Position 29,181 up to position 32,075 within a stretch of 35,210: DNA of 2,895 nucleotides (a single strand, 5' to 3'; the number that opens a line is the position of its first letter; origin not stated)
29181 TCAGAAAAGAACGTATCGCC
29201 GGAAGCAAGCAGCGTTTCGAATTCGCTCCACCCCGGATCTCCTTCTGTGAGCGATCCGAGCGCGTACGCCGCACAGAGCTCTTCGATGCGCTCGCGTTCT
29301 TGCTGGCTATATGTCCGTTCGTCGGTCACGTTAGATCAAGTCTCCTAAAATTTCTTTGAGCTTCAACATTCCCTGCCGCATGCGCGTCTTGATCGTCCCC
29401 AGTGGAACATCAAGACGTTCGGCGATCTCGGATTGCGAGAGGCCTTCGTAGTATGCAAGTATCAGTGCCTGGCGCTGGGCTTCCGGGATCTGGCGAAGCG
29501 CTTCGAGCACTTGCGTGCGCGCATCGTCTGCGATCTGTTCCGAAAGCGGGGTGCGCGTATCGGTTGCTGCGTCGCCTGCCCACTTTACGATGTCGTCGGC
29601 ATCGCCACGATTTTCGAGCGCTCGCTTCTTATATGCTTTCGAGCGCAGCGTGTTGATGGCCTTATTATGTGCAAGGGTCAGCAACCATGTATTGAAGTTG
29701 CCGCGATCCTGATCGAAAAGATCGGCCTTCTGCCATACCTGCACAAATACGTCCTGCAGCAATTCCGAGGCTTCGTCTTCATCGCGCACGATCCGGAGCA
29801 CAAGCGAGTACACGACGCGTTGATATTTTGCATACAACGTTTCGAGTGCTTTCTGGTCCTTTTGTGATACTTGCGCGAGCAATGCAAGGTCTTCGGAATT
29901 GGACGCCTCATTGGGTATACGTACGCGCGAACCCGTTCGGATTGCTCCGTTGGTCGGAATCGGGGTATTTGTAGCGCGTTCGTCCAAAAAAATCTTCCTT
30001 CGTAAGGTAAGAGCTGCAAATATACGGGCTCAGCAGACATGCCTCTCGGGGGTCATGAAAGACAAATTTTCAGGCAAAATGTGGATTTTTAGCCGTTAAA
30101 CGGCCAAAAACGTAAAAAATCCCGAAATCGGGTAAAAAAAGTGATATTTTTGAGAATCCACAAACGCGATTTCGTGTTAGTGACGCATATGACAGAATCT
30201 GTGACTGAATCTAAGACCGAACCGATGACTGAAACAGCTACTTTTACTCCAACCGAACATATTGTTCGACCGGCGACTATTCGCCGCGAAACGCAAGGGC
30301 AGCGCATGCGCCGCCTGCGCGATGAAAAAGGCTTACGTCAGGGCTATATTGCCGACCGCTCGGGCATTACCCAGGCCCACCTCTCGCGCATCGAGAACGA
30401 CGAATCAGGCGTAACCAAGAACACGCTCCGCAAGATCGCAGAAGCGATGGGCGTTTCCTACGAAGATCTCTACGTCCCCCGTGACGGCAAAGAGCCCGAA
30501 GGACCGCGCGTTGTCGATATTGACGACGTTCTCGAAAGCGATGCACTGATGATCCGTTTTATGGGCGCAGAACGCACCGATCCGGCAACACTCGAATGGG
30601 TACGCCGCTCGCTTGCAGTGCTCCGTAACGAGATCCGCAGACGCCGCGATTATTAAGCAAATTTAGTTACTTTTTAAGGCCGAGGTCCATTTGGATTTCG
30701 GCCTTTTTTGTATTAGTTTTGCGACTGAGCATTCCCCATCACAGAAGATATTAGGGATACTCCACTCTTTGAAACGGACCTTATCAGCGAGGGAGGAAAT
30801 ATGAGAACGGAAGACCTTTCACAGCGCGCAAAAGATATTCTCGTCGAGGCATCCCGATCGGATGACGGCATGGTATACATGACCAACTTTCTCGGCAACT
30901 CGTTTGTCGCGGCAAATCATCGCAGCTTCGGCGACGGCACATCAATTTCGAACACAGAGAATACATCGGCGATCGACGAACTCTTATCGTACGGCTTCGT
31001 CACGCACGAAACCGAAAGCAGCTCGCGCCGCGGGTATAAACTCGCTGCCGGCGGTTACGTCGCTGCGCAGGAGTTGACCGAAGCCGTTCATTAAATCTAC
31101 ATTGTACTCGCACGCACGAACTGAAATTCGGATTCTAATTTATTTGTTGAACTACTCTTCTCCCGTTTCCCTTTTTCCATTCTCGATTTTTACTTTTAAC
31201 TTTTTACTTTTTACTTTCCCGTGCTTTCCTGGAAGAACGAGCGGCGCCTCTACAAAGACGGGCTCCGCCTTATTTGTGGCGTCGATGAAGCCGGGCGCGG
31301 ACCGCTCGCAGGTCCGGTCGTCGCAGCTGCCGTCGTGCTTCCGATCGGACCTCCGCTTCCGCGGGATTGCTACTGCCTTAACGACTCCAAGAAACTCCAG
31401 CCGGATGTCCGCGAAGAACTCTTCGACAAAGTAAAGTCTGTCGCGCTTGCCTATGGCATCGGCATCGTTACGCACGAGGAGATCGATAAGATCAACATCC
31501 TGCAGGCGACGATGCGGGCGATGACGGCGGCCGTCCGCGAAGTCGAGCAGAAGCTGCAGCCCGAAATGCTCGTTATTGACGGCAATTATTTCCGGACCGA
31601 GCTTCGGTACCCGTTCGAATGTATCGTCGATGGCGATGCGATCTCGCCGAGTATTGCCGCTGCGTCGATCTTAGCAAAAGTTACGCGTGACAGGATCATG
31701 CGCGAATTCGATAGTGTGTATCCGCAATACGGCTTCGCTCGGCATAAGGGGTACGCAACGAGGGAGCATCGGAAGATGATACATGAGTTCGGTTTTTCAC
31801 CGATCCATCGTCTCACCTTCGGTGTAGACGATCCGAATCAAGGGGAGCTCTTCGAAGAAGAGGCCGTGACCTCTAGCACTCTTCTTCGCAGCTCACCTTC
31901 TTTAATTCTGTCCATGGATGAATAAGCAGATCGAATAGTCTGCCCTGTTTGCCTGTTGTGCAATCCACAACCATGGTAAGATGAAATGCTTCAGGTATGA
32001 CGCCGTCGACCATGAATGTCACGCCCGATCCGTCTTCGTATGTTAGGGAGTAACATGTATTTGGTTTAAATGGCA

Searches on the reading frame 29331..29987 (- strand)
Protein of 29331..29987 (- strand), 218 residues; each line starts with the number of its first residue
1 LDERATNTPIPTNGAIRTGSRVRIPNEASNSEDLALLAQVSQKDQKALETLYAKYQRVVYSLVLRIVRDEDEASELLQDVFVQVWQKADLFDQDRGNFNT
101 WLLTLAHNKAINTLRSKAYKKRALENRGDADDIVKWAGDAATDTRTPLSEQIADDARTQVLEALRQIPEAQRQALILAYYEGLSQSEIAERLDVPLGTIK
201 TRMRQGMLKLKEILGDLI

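Call 32: search_protein_families(library=pfam, proteins=[window:29331-29987:-], max_evalue=0.001)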
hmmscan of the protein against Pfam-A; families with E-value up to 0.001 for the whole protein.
window:29331-29987:- (218 aa): 7 families
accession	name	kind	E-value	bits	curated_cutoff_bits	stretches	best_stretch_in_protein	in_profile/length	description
PF04542.20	Sigma70_r2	-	3.5e-19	68.8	24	1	51-118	1-69/71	Sigma-70 region 2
PF08281.18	Sigma70_r4_2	-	2e-16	59.8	25.7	1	159-210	3-54/54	Sigma-70, region 4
PF04545.22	Sigma70_r4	-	1.6e-15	56.7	24.1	1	163-212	1-50/50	Sigma-70, region 4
PF07638.17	Sigma70_ECF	-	5.2e-09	36.7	21.1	1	36-203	7-172/185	ECF sigma factor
PF13384.12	HTH_23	-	2.8e-05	24.2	24.6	1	169-200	4-35/50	Homeodomain-like domain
PF13412.12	HTH_24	-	0.00049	20.1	21.9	0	181-204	16-39/48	Winged helix-turn-helix DNA-binding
PF22233.2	PhyR_sigma-like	-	0.001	19.3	27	0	164-197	1-34/50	Response regulator PhyR, sigma-like domain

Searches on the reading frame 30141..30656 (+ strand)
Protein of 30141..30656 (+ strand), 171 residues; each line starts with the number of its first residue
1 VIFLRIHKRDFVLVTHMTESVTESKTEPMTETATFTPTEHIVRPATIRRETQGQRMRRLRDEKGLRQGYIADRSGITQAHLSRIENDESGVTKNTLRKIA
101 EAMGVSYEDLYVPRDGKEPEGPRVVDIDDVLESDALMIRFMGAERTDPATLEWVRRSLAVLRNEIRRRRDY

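Call 32: search_protein_families(library=pfam, proteins=[window:30141-30656:+], max_evalue=0.001)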
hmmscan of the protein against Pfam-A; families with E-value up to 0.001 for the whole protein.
window:30141-30656:+ (171 aa): 5 families
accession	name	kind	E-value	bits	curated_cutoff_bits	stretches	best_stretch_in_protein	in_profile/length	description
PF01381.28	HTH_3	-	2.3e-14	53.6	23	1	56-110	1-55/55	Helix-turn-helix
PF13560.12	HTH_31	-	2.3e-10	41.1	27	1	53-107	3-58/64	Helix-turn-helix domain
PF12844.13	HTH_19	-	6.1e-09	36.1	30.2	1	53-111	1-59/64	Helix-turn-helix domain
PF13443.12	HTH_26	-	2.7e-07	31.2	22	1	55-112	1-59/63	Cro/C1-type HTH DNA-binding domain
PF13413.12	HTH_25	-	0.00047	20.4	24.6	0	56-108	2-60/62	Helix-turn-helix domain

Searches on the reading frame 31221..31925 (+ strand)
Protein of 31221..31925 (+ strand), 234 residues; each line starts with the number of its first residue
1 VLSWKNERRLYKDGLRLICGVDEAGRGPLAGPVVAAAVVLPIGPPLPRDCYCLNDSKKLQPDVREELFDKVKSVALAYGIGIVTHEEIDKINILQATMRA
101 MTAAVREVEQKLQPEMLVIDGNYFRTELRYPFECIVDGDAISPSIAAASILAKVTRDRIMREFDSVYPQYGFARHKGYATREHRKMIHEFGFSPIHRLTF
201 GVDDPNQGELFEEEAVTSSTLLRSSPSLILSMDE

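Call 32: search_protein_families(library=pfam, proteins=[window:31221-31925:+], max_evalue=0.001)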
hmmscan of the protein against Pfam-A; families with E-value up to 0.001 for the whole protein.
window:31221-31925:+ (234 aa): 1 family
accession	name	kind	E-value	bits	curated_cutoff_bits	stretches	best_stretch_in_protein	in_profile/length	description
PF01351.25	RNase_HII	-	2.8e-36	125.7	25.8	1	19-200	1-196/199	Ribonuclease HII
